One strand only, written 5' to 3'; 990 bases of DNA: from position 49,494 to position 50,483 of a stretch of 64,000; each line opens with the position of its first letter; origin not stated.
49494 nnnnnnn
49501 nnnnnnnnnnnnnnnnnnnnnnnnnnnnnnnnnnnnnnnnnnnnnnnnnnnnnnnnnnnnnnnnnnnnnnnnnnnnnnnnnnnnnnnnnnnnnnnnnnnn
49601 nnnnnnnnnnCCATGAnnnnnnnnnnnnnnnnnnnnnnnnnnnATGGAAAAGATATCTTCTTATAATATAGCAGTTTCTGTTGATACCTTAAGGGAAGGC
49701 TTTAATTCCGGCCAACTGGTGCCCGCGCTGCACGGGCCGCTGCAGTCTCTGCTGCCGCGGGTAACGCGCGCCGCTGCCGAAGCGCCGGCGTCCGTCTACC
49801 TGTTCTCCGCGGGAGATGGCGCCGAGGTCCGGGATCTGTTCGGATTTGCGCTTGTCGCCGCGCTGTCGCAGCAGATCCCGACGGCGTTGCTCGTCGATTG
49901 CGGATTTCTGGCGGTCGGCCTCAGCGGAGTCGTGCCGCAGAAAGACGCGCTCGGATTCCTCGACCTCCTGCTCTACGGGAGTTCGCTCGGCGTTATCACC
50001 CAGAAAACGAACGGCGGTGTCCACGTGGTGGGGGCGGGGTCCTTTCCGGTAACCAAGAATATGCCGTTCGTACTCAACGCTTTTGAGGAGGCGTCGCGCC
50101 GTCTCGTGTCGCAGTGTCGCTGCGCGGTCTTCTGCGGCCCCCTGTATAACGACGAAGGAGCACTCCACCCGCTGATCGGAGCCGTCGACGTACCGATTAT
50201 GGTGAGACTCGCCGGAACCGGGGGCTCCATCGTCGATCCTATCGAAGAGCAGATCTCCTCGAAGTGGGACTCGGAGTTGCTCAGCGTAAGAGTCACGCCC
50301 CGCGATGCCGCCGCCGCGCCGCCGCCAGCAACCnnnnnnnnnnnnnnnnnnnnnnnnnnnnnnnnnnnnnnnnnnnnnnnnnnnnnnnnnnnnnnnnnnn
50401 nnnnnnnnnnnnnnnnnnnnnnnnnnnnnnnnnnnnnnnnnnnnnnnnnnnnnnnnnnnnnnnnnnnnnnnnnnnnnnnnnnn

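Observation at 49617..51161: Unusual SPOR protein: degenerate ParA/MinD-like domain - proline-rich tandem repeats - TM - valine/threonine repeats - SPOR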

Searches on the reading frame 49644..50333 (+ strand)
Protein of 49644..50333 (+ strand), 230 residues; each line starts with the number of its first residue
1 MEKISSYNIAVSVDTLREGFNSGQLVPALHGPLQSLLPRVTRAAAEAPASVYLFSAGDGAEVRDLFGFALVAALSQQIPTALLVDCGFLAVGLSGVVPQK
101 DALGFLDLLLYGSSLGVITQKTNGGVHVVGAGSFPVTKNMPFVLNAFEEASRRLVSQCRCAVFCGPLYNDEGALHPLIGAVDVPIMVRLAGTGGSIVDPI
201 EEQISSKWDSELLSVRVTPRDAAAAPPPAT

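Call 9: find_homologous_proteins(query=window:49644-50333:+, max_evalue=0.001)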
Query window:49644-50333:+ (230 aa): 12 proteins with E <= 0.001 among 4645 candidates.
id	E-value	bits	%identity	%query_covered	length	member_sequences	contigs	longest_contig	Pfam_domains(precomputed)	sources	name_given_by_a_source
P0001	2.6e-100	353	96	74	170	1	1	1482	-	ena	-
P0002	2.0e-79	284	70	82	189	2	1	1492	-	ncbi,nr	ncbi:MAG: hypothetical protein KAT30_08280, partial [Candidatus Krumholzibacteria bacterium]|nr:hypo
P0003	1.6e-76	275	57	99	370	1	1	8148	-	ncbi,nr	ncbi:MAG: hypothetical protein OEO21_06595, partial [Candidatus Krumholzibacteria bacterium]|nr:hypo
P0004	9.0e-68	246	60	81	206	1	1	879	-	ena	-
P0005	3.9e-63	231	52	94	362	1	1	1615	-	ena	-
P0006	2.3e-62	229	51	89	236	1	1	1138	-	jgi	jgi:hypothetical protein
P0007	9.5e-53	197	47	99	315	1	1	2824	-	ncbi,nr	ncbi:MAG TPA: hypothetical protein VFH33_03620, partial [Candidatus Krumholzibacteria bacterium]|nr:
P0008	1.1e-49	187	49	82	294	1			-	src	-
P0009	2.6e-48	183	43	94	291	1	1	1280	-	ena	-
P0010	4.6e-45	172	51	70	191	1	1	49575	-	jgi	-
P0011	2.8e-43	166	48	73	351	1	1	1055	-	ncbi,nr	ncbi:MAG TPA: hypothetical protein VLV15_08795, partial [Dongiaceae bacterium]|nr:hypothetical prote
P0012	2.3e-38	150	51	67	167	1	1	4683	-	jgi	jgi:hypothetical protein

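Call 15: search_solved_structures(query=A2, max_evalue=10, show_alignments=4)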
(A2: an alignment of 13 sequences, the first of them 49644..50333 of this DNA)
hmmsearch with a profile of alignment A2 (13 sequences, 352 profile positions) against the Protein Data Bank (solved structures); distinct sequences matched with E-value up to 10: 0.

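Call 20: search_protein_families(library=pfam, alignment_id=A2, max_evalue=10)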
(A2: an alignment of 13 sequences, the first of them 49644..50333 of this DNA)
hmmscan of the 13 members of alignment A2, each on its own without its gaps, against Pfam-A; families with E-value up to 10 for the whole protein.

A. member 1, window:49644-50333:+ (230 aa): 0 families

B. families by the number of members that match (of 13 scanned): 6 families
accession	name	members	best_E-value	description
PF22812.1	CR_prot_dom_plant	1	0.00042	Plant cysteine-rich protein domain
PF20087.4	DUF6479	1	0.044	Family of unknown function (DUF6479)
PF14715.11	FixP_N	1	0.081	N-terminal domain of cytochrome oxidase-cbb3, FixP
PF14856.11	Hce2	1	0.087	Pathogen effector; putative necrosis-inducing factor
PF09598.15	Stm1_N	1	1.2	Stm1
PF16101.10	PRIMA1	1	2.6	Proline-rich membrane anchor 1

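Call 21: predict_structure(protein=window:49644-50333:+)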
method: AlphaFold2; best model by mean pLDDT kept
length: 230 residues; sequences in the alignment: 1
mean_pLDDT: 42.1   pTM: 0.38
mean pLDDT of the five models: 42.1, 39.6, 36.9, 35.0, 30.3
residues with pLDDT >= 90: 0; 70-90: 2; 50-70: 62; < 50: 166
segments of 3 or more residues with pLDDT < 50: 55-64, 77-212, 216-230
pLDDT, mean of each block of 10 residues (from residue 1): 55 58 57 67 59 46 51 50 39 31 30 32 32 36 44 37 38 35 25 26 31 49 41
secondary structure, 60 per line:
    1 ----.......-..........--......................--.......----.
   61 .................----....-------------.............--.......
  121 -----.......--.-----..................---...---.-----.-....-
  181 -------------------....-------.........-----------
elements in order: E5-11 H13-22 H25-46 E49-55 H60-77 E82-85 H99-111 E114-120 E126-132 H141-158 E162-164 H176-179 H200-203 E211-219

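Call 24: find_related_loci(query=A2, collection=genome_contigs, flank=6000)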
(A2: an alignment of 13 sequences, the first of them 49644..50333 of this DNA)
Query A2 (230 aa) in genome_contigs; peptide patterns used: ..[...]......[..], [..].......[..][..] (x = any residue, [..] = any of these).
80 stretches matched a pattern; 71 encode a relative of the query (tblastn E <= 1e-3); 71 distinct loci.
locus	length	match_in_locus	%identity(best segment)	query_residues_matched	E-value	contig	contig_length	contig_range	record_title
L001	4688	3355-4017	95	1-221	2e-142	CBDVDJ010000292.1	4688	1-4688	MAG TPA_asm: uncultured bacterium isolate SRR21487738_concoct_129 genome assembly, contig: ERZ25083882.12803, whole geno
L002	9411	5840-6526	66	1-230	1e-94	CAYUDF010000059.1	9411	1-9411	MAG TPA_asm: uncultured bacterium isolate SRP155585_co2_3 genome assembly, contig: NODE_5663_length_9411_cov_5.274583, w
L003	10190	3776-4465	67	1-228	1e-90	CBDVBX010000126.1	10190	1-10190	MAG TPA_asm: uncultured bacterium isolate SRR22302364_binner13_Refined_39 genome assembly, contig: ERZ25073603.3341, who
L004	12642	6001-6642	52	1-217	4e-66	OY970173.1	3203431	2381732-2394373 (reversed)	MAG: Candidatus Latescibacteria bacterium isolate MFD02242.bin.1.32 genome assembly, chromosome: 1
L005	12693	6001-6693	48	1-230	1e-64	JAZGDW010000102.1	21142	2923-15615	MAG: Candidatus Krumholzibacteriia bacterium isolate SCS3bin.53 SCS3bin.53_102, whole genome shotgun sequence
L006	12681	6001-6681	46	1-226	2e-64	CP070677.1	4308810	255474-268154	MAG: Candidatus Latescibacterota bacterium isolate bin70 chromosome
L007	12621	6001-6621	47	1-206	2e-64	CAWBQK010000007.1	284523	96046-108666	MAG: Candidatus Latescibacteria bacterium isolate MFD03804.bin.2.152 genome assembly, contig: contig_51590, whole genome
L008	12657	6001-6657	46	1-218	6e-64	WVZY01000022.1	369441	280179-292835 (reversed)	MAG: Candidatus Latescibacterota bacterium isolate CS4-C107 C_merged_R1_(paired)_contig_1103, whole genome shotgun seque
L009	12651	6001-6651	47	1-218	3e-63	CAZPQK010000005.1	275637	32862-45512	MAG TPA_asm: uncultured bacterium isolate SRP334346_co1_198 genome assembly, contig: NODE_43_length_275637_cov_7.803500,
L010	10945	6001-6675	47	1-227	8e-62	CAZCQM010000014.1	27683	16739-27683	MAG TPA_asm: uncultured bacterium isolate SRP214966_co3_155 genome assembly, contig: NODE_1973_length_27683_cov_5.006913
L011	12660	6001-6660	48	1-216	6e-61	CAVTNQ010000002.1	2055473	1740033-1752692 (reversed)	MAG: Candidatus Latescibacteria bacterium isolate MFD02242.bin.1.209 genome assembly, contig: contig_3930, whole genome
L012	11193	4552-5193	50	1-217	8e-61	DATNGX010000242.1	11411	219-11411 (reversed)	MAG TPA_asm: Candidatus Krumholzibacteriia bacterium isolate SMAG_U11332 k141_305250, whole genome shotgun sequence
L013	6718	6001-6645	46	1-217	4e-59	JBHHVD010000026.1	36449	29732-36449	MAG: Candidatus Krumholzibacteriia bacterium isolate S.4.sp3_bin.33 NODE_297_length_36449_cov_5.808457, whole genome sho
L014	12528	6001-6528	56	1-177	4e-57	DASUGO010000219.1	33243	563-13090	MAG TPA_asm: Candidatus Krumholzibacteriia bacterium isolate SMAG_U1407 k141_1647750, whole genome shotgun sequence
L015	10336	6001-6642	50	1-217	1e-56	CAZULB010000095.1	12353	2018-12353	MAG TPA_asm: uncultured bacterium isolate SRP237561_co1_357 genome assembly, contig: NODE_9527_length_12353_cov_6.142462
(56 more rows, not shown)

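Call 26: search_protein_representatives(alignment_id=A2)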
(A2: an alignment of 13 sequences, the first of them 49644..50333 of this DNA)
Query: 13 sequences, 352 profile positions. Proteins with E-value up to 0.001 (for the whole library): 123; up to 1e-10: 93; up to 1e-30: 60. The best 123 are listed.
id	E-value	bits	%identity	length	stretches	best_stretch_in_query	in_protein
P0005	3.6e-147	506.7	-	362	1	1-352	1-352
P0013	6.9e-130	449.8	-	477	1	1-349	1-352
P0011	1.7e-123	428.8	-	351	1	49-351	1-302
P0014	1.5e-116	405.9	-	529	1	1-330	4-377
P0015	1.2e-114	399.6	-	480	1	1-344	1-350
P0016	2.6e-110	385.4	-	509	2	1-310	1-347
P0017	5.8e-109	381.0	-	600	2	1-264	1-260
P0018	9.2e-109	380.3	-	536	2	1-271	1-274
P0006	1.2e-108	380.0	-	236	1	1-239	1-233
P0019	4.7e-107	374.7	-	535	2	1-256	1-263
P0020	5.8e-106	371.1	-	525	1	1-335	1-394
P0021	5.9e-106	371.1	-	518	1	1-341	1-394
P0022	2.7e-99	349.2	-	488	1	1-333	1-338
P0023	6.9e-98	344.6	-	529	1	1-329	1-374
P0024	2.2e-97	342.9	-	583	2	1-260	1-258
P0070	2.3e-29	119.2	-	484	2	28-227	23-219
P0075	6.9e-21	91.3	-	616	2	35-260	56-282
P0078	2.9e-16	76.1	-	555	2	21-236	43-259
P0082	1.4e-14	70.6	-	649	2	34-273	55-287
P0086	5.6e-14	68.6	-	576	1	33-300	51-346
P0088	1.5e-13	67.2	-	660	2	52-270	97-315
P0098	1.2e-11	61.0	-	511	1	58-336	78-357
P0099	5.4e-11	58.8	-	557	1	66-250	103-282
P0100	7.4e-11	58.3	-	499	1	40-339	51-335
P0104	6.2e-10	55.3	-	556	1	47-303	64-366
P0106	2.6e-09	53.2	-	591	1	66-245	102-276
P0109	5.3e-09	52.2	-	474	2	66-192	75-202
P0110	1.2e-08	51.0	-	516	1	67-342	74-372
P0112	3.8e-08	49.4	-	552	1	57-315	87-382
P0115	1.1e-07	47.9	-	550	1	104-281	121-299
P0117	2.3e-07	46.8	-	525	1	33-328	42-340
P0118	1.8e-06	43.9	-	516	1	33-342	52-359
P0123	2.6e-05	40.1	-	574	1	72-255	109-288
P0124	2.6e-05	40.1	-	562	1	34-331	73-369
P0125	4.7e-05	39.2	-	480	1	81-342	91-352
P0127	1.3e-04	37.8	-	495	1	59-335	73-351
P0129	2.2e-04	37.0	-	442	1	46-208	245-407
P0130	3.6e-04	36.3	-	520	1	20-220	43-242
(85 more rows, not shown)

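Call 31: list_cluster_members(proteins=[P0075, P0086, P0088, P0099, P0100, P0109, P0115, P0125, P0129, P0130])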
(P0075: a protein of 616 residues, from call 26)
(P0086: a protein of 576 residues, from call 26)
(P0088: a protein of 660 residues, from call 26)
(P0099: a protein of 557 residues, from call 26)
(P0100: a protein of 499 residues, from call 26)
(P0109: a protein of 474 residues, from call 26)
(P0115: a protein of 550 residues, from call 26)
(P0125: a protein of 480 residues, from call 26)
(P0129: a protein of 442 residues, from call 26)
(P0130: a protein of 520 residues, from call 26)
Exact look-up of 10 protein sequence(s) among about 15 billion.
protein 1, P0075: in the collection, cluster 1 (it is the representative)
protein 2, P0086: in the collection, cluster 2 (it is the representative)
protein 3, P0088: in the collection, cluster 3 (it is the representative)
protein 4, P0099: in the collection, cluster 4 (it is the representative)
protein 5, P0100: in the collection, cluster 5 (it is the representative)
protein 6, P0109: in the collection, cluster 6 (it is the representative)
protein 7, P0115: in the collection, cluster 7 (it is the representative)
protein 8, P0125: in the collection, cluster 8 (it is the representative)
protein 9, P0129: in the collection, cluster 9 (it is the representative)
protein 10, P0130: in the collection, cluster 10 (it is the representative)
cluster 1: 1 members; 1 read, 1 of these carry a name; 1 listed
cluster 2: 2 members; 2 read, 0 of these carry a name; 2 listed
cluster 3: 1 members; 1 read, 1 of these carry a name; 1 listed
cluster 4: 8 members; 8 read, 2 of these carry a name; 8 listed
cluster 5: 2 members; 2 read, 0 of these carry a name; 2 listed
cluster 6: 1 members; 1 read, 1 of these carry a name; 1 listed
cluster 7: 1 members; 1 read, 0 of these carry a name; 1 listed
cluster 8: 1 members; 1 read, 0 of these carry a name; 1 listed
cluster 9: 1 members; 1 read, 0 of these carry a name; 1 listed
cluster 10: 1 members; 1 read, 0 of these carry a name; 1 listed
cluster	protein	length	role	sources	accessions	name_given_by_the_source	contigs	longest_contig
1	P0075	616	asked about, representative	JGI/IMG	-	hypothetical protein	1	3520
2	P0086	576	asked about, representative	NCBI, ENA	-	-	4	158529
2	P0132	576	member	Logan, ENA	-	-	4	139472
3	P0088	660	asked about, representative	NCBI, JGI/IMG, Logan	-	cytoskeletal protein RodZ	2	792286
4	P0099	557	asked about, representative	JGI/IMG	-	non-specific protein-tyrosine kinase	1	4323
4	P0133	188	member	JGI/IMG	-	hypothetical protein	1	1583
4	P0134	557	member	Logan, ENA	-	-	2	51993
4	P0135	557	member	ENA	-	-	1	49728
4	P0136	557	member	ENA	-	-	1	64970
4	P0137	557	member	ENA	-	-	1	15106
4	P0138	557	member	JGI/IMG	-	-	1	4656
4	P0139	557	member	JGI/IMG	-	-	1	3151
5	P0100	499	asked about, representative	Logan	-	-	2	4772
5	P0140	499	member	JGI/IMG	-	-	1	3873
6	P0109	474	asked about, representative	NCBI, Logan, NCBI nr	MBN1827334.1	MAG: SPOR domain-containing protein [Candidatus Eisenbacteria bacterium] | SPOR domain-containing protein [Candidatus Eisenbacteria bacterium]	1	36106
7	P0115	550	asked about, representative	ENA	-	-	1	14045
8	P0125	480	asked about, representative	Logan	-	-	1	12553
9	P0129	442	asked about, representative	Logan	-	-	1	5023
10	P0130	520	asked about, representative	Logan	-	-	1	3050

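Call 32: search_protein_families(library=pfam, alignment_id=A4, max_evalue=0.01)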
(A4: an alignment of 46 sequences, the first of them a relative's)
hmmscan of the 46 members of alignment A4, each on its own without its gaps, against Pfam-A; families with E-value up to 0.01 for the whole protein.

A. member 1, P0070 (484 aa): 1 family
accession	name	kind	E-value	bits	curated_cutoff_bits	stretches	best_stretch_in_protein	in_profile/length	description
PF05036.18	SPOR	-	1.8e-11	44.6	21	1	401-465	2-64/76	SPOR domain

B. families by the number of members that match (of 46 scanned): 10 families
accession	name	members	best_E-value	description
PF05036.18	SPOR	44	5.2e-19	SPOR domain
PF01656.29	CbiA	8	2.8e-09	CobQ/CobB/MinD/ParA nucleotide binding domain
PF13614.12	AAA_31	4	7.5e-05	AAA domain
PF10609.15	ParA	2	1.6e-07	NUBPL iron-transfer P-loop NTPase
PF09976.15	TPR_21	2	0.00091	Tetratricopeptide repeat-like domain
PF02706.20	Wzz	1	2.3e-13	Chain length determinant protein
PF09140.17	MipZ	1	0.00022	ATPase MipZ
PF06564.18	CBP_BcsQ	1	0.00045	Cellulose biosynthesis protein BcsQ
PF13672.11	PP2C_2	1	0.0025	Protein phosphatase 2C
PF13807.11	GNVR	1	0.0029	G-rich domain on putative tyrosine kinase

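Call 33: search_protein_families(library=pfam, proteins=[P0130, P0129, P0099, P0106, P0123, P0086, P0104, P0112, P0117, P0125], max_evalue=0.01)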
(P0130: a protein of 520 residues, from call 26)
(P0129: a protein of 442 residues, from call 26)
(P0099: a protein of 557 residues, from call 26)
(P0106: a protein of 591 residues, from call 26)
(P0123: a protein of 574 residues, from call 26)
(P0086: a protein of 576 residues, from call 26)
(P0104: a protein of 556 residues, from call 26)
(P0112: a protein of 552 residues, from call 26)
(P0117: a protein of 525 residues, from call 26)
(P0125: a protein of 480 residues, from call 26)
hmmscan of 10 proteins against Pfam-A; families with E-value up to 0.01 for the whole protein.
P0130 (520 aa): 4 families
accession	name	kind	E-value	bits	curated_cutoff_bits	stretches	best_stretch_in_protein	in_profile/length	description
PF05036.18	SPOR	-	5.2e-19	68.8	21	1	369-437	4-72/76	SPOR domain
PF01656.29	CbiA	-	2.8e-09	37.5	25.4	1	75-258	3-98/125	CobQ/CobB/MinD/ParA nucleotide binding domain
PF13614.12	AAA_31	-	7.5e-05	23.2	27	1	83-159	14-92/177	AAA domain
PF10609.15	ParA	-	0.00089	19.2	27.1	1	75-123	8-56/246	NUBPL iron-transfer P-loop NTPase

P0129 (442 aa): 7 families
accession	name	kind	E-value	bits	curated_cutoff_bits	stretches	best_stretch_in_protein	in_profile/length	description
PF02706.20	Wzz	-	2.3e-13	50.7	25.5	1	2-87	4-90/91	Chain length determinant protein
PF01656.29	CbiA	-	1.5e-08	35.1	25.4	1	250-417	1-81/125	CobQ/CobB/MinD/ParA nucleotide binding domain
PF10609.15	ParA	-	1.6e-07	31.4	27.1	1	250-420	6-176/246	NUBPL iron-transfer P-loop NTPase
PF13614.12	AAA_31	-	7.9e-05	23.1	27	1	260-394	14-154/177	AAA domain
PF09140.17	MipZ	-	0.00022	21.1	20.7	1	259-384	12-126/262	ATPase MipZ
PF06564.18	CBP_BcsQ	-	0.00045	20.2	21.3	1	251-393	5-151/234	Cellulose biosynthesis protein BcsQ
PF13807.11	GNVR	-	0.0029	17.9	27.7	0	153-188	46-81/82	G-rich domain on putative tyrosine kinase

P0099 (557 aa): 1 family
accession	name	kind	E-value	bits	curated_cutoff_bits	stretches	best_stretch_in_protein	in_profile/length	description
PF05036.18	SPOR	-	1.6e-05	25.5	21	1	476-540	3-65/76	SPOR domain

P0106 (591 aa): 1 family
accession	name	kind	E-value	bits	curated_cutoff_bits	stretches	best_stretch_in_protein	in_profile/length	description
PF05036.18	SPOR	-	4.8e-09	36.9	21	1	510-576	3-66/76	SPOR domain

P0123 (574 aa): 1 family
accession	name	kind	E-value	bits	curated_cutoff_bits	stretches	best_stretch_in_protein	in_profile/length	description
PF05036.18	SPOR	-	2.5e-07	31.4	21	1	499-556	9-64/76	SPOR domain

P0086 (576 aa): 2 families
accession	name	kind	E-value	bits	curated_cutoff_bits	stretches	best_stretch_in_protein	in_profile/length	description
PF05036.18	SPOR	-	1.8e-09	38.2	21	1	497-561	3-65/76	SPOR domain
PF01656.29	CbiA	-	0.00089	19.6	25.4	1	84-171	15-99/125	CobQ/CobB/MinD/ParA nucleotide binding domain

P0104 (556 aa): 1 family
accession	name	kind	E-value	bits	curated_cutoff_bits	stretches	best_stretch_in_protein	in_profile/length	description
PF05036.18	SPOR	-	4.6e-15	56.1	21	1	479-551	2-74/76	SPOR domain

P0112 (552 aa): 2 families
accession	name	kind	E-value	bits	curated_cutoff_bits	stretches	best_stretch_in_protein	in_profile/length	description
PF05036.18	SPOR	-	1.6e-07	31.9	21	1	473-539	2-66/76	SPOR domain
PF13614.12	AAA_31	-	0.0021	18.5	27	1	90-141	12-63/177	AAA domain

P0117 (525 aa): 2 families
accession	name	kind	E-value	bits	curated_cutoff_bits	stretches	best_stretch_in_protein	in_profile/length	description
PF05036.18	SPOR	-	3.2e-06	27.8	21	1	446-511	2-65/76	SPOR domain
PF01656.29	CbiA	-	0.0027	18.1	25.4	1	77-154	16-54/125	CobQ/CobB/MinD/ParA nucleotide binding domain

P0125 (480 aa): 1 family
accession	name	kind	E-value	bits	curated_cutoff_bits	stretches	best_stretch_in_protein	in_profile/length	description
PF05036.18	SPOR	-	1.2e-05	26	21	1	401-476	2-74/76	SPOR domain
